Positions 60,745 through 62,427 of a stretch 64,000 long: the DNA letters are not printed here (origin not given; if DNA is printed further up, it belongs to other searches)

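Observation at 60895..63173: Tandem LigB-type extradiol dioxygenase genes, one fused to a RidA deaminase-like domain (aminophenol-meta-cleavage-like module)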

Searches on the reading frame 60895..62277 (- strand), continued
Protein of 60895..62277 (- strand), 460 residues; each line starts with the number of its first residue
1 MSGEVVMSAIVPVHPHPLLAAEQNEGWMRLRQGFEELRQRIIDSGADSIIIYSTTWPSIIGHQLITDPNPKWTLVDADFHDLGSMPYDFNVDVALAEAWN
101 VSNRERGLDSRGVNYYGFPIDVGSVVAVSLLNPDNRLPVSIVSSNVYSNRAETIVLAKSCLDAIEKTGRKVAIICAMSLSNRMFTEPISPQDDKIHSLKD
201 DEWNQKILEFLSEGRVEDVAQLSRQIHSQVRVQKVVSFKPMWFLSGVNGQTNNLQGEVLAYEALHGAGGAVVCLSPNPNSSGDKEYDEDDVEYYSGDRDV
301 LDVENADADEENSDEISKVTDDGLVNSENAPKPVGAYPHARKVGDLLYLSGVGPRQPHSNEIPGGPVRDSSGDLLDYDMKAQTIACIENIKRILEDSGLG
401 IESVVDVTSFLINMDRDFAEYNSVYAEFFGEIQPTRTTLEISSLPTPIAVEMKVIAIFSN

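Call 75: fold_search(model_id=the predicted structure, library=pdb)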
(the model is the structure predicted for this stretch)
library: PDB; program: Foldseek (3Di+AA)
matches with E <= 10: 763; with E <= 0.001: 194
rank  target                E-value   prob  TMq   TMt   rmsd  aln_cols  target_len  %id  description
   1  7txy_C                3.4e-20  1.00  0.52  0.83   3.8       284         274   27  Crystal structure of the 2-Aminophenol 1,6-dioxygenase from the ARO bacterial microcompartment of Micromonospora rosar (released 2023-02-15)
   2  7txy_A                4.1e-20  1.00  0.52  0.83   4.2       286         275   28  Crystal structure of the 2-Aminophenol 1,6-dioxygenase from the ARO bacterial microcompartment of Micromonospora rosar (released 2023-02-15)
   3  7txy_E                5.2e-20  1.00  0.51  0.83   3.5       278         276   28  Crystal structure of the 2-Aminophenol 1,6-dioxygenase from the ARO bacterial microcompartment of Micromonospora rosar (released 2023-02-15)
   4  3vsg_A                3.6e-19  1.00  0.50  0.83   3.6       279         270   30  Crystal structure of iron free 1,6-APD, 2-Animophenol-1,6-Dioxygenase (released 2013-01-16)
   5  8ihg_B                4.2e-19  1.00  0.50  0.81   3.7       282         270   30  Crystal structure of aminophenol dioxygenase from Pseudomonas species AP-3 (released 2024-02-28)
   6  3vsj_B                2.5e-16  1.00  0.50  0.73   4.1       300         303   25  Crystal structure of 1,6-APD (2-ANIMOPHENOL-1,6-DIOXYGENASE) complexed with intermediate products (released 2013-01-16)
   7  3vsh_B                3.0e-16  1.00  0.49  0.73   4.7       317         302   24  Crystal structure of native 1,6-APD (with Iron), 2-Animophenol-1,6-Dioxygenase (released 2013-01-16)
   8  3vsi_D                3.5e-16  1.00  0.49  0.73   4.4       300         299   24  Crystal structure of native 1,6-APD (2-Animophenol-1,6-dioxygenase) complex with 4-Nitrocatechol (released 2013-01-16)
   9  3vsg_D                4.0e-16  1.00  0.48  0.72   4.3       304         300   24  Crystal structure of iron free 1,6-APD, 2-Animophenol-1,6-Dioxygenase (released 2013-01-16)
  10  8ihg_A                4.5e-16  1.00  0.50  0.73   4.1       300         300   25  Crystal structure of aminophenol dioxygenase from Pseudomonas species AP-3 (released 2024-02-28)
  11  8ihg_C                9.5e-16  1.00  0.49  0.74   4.3       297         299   26  Crystal structure of aminophenol dioxygenase from Pseudomonas species AP-3 (released 2024-02-28)
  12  3vsg_B                1.4e-15  1.00  0.48  0.71   4.5       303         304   24  Crystal structure of iron free 1,6-APD, 2-Animophenol-1,6-Dioxygenase (released 2013-01-16)
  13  7txy_D                1.7e-14  1.00  0.50  0.75   4.0       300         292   26  Crystal structure of the 2-Aminophenol 1,6-dioxygenase from the ARO bacterial microcompartment of Micromonospora rosar (released 2023-02-15)
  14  7txy_F                1.7e-14  1.00  0.49  0.75   4.1       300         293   26  Crystal structure of the 2-Aminophenol 1,6-dioxygenase from the ARO bacterial microcompartment of Micromonospora rosar (released 2023-02-15)
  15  7txy_B                3.0e-14  1.00  0.49  0.75   4.1       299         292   26  Crystal structure of the 2-Aminophenol 1,6-dioxygenase from the ARO bacterial microcompartment of Micromonospora rosar (released 2023-02-15)
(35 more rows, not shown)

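Call 77: find_related_loci(query=A3, collection=metagenome_contigs, flank=10000)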
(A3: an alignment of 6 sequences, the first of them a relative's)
Query A3 (501 aa) in metagenome_contigs; peptide patterns used: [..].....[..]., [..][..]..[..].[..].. (x = any residue, [..] = any of these).
493 stretches matched a pattern; 377 encode a relative of the query (tblastn E <= 1e-3); the best 80 are kept; 80 distinct loci.
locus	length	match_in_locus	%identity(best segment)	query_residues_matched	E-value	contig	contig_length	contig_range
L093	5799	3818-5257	83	1-501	0e+0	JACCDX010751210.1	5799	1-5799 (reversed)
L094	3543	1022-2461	83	1-501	0e+0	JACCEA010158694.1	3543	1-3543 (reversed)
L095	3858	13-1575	69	1-501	0e+0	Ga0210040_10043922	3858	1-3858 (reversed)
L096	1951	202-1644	71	4-501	0e+0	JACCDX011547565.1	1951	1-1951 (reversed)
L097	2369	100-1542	70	4-501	0e+0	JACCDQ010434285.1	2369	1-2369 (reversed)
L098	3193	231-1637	71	1-501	0e+0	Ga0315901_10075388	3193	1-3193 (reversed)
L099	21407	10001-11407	71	1-501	0e+0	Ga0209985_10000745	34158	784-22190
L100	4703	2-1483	69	28-501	0e+0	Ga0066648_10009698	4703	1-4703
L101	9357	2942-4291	49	1-500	1e-167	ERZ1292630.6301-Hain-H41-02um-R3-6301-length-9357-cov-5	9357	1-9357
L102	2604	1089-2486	50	4-499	2e-168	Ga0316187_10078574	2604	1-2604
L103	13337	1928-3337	74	1-501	0e+0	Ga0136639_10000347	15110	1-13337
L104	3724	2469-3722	51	5-469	2e-162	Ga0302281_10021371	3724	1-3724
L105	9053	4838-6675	72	1-311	1e-154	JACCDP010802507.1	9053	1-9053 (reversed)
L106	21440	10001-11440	56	1-500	2e-180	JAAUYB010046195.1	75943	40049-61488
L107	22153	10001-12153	63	4-499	3e-123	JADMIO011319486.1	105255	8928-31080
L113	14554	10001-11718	46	6-282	3e-83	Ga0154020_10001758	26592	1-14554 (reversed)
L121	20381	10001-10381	65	374-500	1e-49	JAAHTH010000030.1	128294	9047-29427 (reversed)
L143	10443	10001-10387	61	371-499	2e-46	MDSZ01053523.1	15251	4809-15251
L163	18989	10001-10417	55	361-499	9e-46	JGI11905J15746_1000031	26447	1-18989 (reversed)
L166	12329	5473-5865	60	369-499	3e-45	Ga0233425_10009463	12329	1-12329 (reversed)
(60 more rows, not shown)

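Call 80: search_protein_families(library=pfam, proteins=[L163:5167-6861:+, L163:9232-9717:+, L163:10445-10987:+, L163:10991-12010:+, L163:12007-12849:+, L163:12862-14151:+, L143:5816-6616:+, L143:6663-7751:+, L166:4018-5061:+, L166:5896-6597:+], max_evalue=0.001)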
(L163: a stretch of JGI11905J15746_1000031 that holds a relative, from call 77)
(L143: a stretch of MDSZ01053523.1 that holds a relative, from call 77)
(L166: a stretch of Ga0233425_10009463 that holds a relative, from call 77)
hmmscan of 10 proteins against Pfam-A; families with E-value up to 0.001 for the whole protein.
L163:5167-6861:+ (564 aa): 4 families
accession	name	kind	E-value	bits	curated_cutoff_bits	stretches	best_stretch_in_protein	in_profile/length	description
PF00990.26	GGDEF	-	6e-41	140.3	23.8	1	411-560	1-161/161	Diguanylate cyclase, GGDEF domain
PF00432.27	Prenyltrans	-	1.3e-18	68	26.5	2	49-180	49-167/304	Prenyltransferase alpha-alpha toroid domain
PF07678.20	TED_complement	-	4.3e-05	23.2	22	0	45-100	111-165/312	A-macroglobulin TED domain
PF22335.1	Cas10-Cmr2_palm2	-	0.00021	21.9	27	1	439-561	2-132/133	Cas10/Cmr2, second palm domain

L163:9232-9717:+ (161 aa): 1 family
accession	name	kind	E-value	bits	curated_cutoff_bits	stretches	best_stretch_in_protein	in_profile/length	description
PF04461.18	DUF520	-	8.5e-64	215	23.2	1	2-160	1-161/161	Protein of unknown function (DUF520)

L163:10445-10987:+ (180 aa): 2 families
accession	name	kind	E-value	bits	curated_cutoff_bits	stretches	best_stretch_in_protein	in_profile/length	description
PF06052.18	3-HAO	-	1.6e-62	210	25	1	9-156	4-150/151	3-hydroxyanthranilic acid dioxygenase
PF07883.17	Cupin_2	-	5e-08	33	27.2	1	48-101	7-56/70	Cupin domain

L163:10991-12010:+ (339 aa): 1 family
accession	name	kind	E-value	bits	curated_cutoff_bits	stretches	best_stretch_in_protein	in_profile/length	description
PF04909.20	Amidohydro_2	-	7.9e-39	134.6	26.4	1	6-332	1-289/289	Amidohydrolase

L163:12007-12849:+ (280 aa): 1 family
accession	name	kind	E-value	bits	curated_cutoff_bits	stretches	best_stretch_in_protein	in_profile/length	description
PF04199.19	Cyclase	-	6.1e-10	39.9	23.1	1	33-199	17-142/142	Putative cyclase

L163:12862-14151:+ (429 aa): 4 families
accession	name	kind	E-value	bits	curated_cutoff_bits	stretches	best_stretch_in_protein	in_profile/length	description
PF22580.2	KYNU_C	-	2.2e-24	85.7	27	1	328-420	1-90/90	Kynureninase C-terminal domain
PF00266.25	Aminotran_5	-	1.2e-10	41.3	21.5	1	86-389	49-333/371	Aminotransferase class-V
PF01041.23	DegT_DnrJ_EryC1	-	0.00022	21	19.8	0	82-225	26-151/360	DegT/DnrJ/EryC1/StrS aminotransferase family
PF00202.27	Aminotran_3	-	0.0005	19.3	30.5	1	307-404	294-384/403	Aminotransferase class-III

L143:5816-6616:+ (266 aa): 1 family
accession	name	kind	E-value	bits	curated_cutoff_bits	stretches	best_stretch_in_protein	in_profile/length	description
PF01040.23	UbiA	-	3.2e-11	43.4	34.2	1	74-241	71-240/250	UbiA prenyltransferase family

L143:6663-7751:+ (362 aa): 1 family
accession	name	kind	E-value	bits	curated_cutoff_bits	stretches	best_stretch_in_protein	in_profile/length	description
PF03301.18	Trp_dioxygenase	-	3.2e-102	342.9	34.9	1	4-339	10-345/346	Tryptophan 2,3-dioxygenase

L166:4018-5061:+ (347 aa): 2 families
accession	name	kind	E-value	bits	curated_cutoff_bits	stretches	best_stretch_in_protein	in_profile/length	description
PF00586.29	AIRS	-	5.1e-30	104.6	24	1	39-152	1-111/112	AIR synthase related protein, N-terminal domain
PF02769.27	AIRS_C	-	0.00059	20.5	23.1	0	231-322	59-148/156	AIR synthase related protein, C-terminal domain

L166:5896-6597:+ (233 aa): 1 family
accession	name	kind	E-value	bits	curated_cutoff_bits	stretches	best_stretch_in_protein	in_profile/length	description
PF05721.19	PhyH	-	4.2e-17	63.6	22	1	5-210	1-212/213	Phytanoyl-CoA dioxygenase (PhyH)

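Call 87: search_solved_structures(query=L082:750-1943:+, max_evalue=1e-8, show_alignments=2)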
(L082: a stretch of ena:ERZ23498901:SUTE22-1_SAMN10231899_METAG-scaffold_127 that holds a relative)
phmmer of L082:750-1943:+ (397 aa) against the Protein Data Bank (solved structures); distinct sequences matched with E-value up to 1e-8: 14.
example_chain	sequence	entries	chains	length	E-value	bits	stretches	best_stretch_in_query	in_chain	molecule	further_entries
7os3_AAA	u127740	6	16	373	2.1e-17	66.2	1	55-328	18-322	L-asparaginase II protein | L-asparaginase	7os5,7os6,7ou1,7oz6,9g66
8cly_AAA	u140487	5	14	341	2.5e-17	65.9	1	55-319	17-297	Putative L-asparaginase II protein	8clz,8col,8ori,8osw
9g67_A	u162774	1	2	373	3e-17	65.6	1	55-328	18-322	L-asparaginase II protein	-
8rud_A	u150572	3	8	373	4.1e-17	65.2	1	55-328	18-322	L-asparaginase II protein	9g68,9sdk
9qcu_A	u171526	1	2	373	5.3e-17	64.8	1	55-328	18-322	L-asparaginase II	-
9qcy_A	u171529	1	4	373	5.4e-17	64.8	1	55-328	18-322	L-asparaginase II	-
9thy_A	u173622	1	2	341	9.4e-17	64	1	55-319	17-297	L-asparaginase II protein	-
9qct_A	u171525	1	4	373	1.3e-16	63.5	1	55-328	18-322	L-asparaginase II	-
9qcz_A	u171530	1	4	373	1.4e-16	63.4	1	55-328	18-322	L-asparaginase II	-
8ruf_A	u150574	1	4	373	2.8e-16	62.5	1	55-328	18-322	L-asparaginase II protein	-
8rua_A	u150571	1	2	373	3.5e-16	62.2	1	55-328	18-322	L-asparaginase II protein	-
8rug_A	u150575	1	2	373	3.8e-16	62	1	55-328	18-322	L-asparaginase II protein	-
8rue_A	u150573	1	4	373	5.1e-16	61.6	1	55-328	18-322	L-asparaginase II protein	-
9qcw_A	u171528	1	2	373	9.6e-16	60.7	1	55-328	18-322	L-asparaginase II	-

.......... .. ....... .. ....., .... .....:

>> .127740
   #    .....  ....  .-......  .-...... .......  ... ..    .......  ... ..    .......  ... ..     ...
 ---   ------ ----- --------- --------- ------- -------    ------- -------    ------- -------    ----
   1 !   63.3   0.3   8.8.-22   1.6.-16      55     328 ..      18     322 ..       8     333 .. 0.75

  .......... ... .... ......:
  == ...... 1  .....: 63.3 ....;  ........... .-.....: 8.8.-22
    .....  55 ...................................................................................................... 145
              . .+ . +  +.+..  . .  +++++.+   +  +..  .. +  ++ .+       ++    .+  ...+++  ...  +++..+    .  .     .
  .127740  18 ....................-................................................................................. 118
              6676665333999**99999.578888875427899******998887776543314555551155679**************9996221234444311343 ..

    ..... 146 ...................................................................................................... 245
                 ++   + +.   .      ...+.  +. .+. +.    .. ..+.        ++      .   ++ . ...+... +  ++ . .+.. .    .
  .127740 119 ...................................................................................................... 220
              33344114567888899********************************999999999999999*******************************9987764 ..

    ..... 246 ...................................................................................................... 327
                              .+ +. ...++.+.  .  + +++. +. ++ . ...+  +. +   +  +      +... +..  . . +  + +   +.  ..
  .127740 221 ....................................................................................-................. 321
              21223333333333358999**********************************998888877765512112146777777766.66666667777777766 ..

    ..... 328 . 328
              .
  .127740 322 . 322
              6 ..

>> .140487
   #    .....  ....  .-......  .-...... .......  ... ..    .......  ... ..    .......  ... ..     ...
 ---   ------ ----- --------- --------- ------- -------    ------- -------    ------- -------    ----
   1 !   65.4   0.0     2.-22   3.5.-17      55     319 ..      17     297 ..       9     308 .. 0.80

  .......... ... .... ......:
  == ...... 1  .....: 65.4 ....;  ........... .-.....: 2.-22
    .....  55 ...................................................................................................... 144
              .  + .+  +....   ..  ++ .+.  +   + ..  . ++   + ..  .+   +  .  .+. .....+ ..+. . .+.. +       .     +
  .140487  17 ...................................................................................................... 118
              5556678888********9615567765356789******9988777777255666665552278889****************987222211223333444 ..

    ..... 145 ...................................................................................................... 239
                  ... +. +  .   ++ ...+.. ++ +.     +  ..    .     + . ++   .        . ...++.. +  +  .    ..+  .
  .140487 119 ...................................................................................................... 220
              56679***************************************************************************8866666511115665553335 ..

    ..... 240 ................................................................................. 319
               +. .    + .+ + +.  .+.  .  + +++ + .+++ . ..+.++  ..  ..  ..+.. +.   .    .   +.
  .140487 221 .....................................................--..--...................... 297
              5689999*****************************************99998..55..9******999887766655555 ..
